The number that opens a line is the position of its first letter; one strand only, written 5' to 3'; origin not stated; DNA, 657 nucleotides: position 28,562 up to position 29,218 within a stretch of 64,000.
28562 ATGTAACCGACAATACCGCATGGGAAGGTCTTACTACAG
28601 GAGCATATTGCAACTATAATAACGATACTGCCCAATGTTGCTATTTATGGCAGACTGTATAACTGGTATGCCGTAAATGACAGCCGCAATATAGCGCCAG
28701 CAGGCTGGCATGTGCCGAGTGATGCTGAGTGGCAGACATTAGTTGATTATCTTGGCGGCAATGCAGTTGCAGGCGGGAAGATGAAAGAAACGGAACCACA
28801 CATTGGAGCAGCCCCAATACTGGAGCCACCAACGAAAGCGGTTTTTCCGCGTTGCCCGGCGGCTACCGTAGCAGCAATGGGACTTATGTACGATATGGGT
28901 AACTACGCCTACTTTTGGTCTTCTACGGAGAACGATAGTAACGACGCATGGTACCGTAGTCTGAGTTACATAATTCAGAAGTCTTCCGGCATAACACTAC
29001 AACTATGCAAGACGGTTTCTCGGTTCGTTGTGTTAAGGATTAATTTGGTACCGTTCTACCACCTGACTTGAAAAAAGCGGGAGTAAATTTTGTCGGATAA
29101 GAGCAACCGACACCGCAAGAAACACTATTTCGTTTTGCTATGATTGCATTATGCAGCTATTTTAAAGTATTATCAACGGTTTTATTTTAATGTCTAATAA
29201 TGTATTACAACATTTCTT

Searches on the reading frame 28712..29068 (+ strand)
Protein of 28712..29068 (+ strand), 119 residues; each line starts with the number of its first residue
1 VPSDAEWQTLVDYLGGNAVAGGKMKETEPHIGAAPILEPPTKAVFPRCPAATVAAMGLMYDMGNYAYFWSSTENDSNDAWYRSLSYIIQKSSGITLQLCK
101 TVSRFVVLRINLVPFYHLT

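Call 61: search_protein_families(library=pfam, proteins=[window:28712-29068:+], max_evalue=0.001)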
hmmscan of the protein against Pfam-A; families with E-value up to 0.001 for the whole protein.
window:28712-29068:+ (119 aa): 1 family
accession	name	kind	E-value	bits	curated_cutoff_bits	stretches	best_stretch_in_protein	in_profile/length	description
PF09603.15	Fib_succ_major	-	1.8e-08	35.3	33.9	1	1-85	72-167/187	Fibrobacter succinogenes major domain (Fib_succ_major)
